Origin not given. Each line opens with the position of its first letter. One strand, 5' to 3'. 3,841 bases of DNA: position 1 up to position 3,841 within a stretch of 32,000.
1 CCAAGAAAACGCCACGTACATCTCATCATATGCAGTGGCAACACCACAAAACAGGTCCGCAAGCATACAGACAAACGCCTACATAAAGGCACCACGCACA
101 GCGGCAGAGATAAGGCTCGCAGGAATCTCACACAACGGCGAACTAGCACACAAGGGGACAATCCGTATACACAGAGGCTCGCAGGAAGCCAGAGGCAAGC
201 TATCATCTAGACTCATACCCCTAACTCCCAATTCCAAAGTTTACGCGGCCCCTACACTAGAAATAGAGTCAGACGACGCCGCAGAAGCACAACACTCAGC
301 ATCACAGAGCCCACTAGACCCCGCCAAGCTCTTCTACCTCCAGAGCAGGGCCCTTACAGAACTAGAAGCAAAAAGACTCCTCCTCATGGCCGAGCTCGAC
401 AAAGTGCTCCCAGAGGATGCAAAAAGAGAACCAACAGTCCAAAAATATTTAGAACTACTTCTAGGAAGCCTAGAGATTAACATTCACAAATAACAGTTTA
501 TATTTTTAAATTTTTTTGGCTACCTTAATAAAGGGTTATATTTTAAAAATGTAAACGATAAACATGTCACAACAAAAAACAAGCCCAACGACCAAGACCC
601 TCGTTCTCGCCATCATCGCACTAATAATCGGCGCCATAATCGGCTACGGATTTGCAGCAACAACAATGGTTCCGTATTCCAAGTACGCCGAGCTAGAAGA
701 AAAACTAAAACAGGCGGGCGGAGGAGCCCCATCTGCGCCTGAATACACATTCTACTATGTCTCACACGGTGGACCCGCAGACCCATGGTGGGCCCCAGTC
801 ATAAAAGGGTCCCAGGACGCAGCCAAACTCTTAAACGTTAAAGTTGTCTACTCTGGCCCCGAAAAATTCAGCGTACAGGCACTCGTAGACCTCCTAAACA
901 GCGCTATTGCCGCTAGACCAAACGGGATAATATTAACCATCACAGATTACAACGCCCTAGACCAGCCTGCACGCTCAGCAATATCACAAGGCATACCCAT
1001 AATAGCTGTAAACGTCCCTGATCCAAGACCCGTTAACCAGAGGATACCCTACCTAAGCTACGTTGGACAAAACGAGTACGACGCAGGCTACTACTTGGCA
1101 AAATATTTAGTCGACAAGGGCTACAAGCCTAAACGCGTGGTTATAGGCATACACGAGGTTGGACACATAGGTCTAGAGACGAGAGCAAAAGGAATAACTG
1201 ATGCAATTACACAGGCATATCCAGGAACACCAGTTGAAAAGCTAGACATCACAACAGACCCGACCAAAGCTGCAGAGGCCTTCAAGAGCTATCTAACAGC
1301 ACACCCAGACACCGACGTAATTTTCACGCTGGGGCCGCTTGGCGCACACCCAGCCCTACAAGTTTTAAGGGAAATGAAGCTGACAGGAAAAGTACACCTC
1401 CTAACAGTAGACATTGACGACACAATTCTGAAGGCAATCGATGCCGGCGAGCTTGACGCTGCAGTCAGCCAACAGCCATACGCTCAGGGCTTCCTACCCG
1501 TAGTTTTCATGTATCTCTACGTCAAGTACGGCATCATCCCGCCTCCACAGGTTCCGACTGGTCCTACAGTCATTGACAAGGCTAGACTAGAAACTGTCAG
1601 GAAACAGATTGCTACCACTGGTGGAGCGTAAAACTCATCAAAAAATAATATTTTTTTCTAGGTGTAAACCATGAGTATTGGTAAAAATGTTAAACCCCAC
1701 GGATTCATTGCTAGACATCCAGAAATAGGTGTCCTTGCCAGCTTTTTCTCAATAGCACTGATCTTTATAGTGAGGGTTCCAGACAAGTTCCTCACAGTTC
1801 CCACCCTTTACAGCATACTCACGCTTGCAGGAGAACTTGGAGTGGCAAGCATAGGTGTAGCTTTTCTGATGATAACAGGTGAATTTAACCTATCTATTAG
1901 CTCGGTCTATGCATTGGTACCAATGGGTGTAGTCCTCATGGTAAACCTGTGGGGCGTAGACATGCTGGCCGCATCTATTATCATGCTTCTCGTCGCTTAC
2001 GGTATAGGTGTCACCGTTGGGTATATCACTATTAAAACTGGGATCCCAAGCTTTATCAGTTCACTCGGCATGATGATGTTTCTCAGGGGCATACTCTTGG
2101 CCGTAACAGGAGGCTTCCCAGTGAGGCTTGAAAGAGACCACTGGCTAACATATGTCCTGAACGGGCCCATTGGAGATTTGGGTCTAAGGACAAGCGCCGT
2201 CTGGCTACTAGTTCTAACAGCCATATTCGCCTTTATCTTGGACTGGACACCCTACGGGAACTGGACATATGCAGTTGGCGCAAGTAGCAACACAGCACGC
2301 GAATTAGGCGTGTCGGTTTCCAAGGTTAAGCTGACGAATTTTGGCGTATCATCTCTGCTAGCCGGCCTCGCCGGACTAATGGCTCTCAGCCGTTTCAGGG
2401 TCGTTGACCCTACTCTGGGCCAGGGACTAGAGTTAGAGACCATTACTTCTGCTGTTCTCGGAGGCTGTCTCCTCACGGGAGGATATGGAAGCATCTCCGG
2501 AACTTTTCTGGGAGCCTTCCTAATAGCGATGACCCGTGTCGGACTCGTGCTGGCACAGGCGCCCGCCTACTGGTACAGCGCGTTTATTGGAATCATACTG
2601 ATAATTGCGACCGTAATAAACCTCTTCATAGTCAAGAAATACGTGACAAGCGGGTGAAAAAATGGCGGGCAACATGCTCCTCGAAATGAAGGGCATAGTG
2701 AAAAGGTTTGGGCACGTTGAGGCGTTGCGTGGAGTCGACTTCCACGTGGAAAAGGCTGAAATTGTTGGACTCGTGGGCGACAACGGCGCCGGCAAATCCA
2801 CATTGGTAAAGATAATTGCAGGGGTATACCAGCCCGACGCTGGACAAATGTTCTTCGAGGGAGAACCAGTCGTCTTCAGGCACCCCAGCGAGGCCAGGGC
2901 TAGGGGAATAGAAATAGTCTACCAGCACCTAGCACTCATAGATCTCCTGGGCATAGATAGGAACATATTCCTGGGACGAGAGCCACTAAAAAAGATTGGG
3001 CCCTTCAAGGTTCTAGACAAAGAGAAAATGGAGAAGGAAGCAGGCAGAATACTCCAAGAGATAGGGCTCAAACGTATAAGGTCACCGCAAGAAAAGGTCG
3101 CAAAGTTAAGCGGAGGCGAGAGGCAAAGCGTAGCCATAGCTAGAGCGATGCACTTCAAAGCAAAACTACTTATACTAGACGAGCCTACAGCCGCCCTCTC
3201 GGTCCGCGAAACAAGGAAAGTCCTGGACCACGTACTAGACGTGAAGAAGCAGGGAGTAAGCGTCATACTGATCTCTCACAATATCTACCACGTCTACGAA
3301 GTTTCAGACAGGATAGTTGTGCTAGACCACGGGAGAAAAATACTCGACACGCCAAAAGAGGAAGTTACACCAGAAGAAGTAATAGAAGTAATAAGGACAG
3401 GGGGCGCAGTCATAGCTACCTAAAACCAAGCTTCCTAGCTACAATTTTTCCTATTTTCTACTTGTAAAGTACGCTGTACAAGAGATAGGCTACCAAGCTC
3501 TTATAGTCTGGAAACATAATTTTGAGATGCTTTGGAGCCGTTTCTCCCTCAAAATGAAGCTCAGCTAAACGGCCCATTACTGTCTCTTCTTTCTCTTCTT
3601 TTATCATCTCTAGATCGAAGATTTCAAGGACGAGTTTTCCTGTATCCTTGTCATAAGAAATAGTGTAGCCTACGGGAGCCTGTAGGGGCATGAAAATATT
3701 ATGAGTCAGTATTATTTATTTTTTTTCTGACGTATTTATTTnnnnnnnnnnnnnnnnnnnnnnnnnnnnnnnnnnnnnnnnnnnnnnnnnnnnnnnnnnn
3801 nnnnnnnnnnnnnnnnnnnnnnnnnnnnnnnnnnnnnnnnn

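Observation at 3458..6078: Pyrrolysine-free MtmB-family methyltransferase operon with its own corrinoid protein, in a non-methanogen-looking genome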

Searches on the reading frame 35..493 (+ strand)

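Call 20: search_protein_families(library=pfam, proteins=[window:35-493:+], max_evalue=0.001)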
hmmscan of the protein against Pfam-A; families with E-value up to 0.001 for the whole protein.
window:35-493:+ (152 aa): 1 family
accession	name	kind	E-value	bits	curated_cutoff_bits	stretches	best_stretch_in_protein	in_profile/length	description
PF01458.23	SUFBD_core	-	1.5e-23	83.9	27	1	6-119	118-231/232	SUF system FeS cluster assembly, SufBD core domain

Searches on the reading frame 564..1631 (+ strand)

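Call 20: search_protein_families(library=pfam, proteins=[window:564-1631:+], max_evalue=0.001)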
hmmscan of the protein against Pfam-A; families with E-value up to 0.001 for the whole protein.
window:564-1631:+ (355 aa): 2 families
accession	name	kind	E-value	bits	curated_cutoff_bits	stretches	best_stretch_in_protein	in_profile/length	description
PF13407.12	Peripla_BP_4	-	6.9e-47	160.6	35.1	1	71-321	8-255/258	Periplasmic binding protein domain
PF00532.27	Peripla_BP_1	-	2.5e-09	37.5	22.2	1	72-267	12-200/281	Periplasmic binding proteins and sugar binding domain of LacI family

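Call 69: search_protein_families(library=ncbifam, proteins=[window:564-1631:+], max_evalue=0.0001)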
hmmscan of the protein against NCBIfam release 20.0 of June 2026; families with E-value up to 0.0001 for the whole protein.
window:564-1631:+ (355 aa): 7 families
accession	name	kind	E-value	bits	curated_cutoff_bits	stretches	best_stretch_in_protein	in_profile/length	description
NF052284.1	rhzpin_SBP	equivalog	4.5e-64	216.4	420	1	65-347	5-282/289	rhizopine catabolism ABC transporter substrate-binding protein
TIGR02637.1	RhaS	equivalog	5.9e-12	45.4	342.25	1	73-149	10-87/302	rhamnose ABC transporter substrate-binding protein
NF007254.0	PRK09701.1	equivalog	7.3e-10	38.5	335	1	72-320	35-287/311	D-allose transporter substrate-binding protein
NF007936.0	PRK10653.1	equivalog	3.1e-06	26.7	337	1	122-313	86-270/295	ribose ABC transporter substrate-binding protein RbsB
NF008185.0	PRK10936.1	equivalog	7.3e-06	25.1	200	1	109-314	96-293/346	TMAO reductase system periplasmic protein TorT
NF011937.0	PRK15408.1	equivalog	8.9e-06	24.8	384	1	81-156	47-121/340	autoinducer 2 ABC transporter substrate-binding protein LsrB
NF052440.1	TransRegGNTRPSEAE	equivalog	3.4e-05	23.1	400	1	98-255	99-247/333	HTH-type transcriptional regulator GntR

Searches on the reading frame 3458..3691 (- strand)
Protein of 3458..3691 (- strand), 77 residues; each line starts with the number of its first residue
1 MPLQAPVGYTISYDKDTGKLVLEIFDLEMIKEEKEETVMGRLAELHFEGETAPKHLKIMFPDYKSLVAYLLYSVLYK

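Call 3: search_protein_families(library=pfam, proteins=[window:3458-3691:-], max_evalue=0.1)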
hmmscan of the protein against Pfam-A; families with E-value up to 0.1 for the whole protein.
window:3458-3691:- (77 aa): 0 families

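Call 4: search_protein_families(library=ncbifam, proteins=[window:3458-3691:-], max_evalue=0.1)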
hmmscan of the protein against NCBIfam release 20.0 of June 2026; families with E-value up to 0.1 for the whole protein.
window:3458-3691:- (77 aa): 0 families
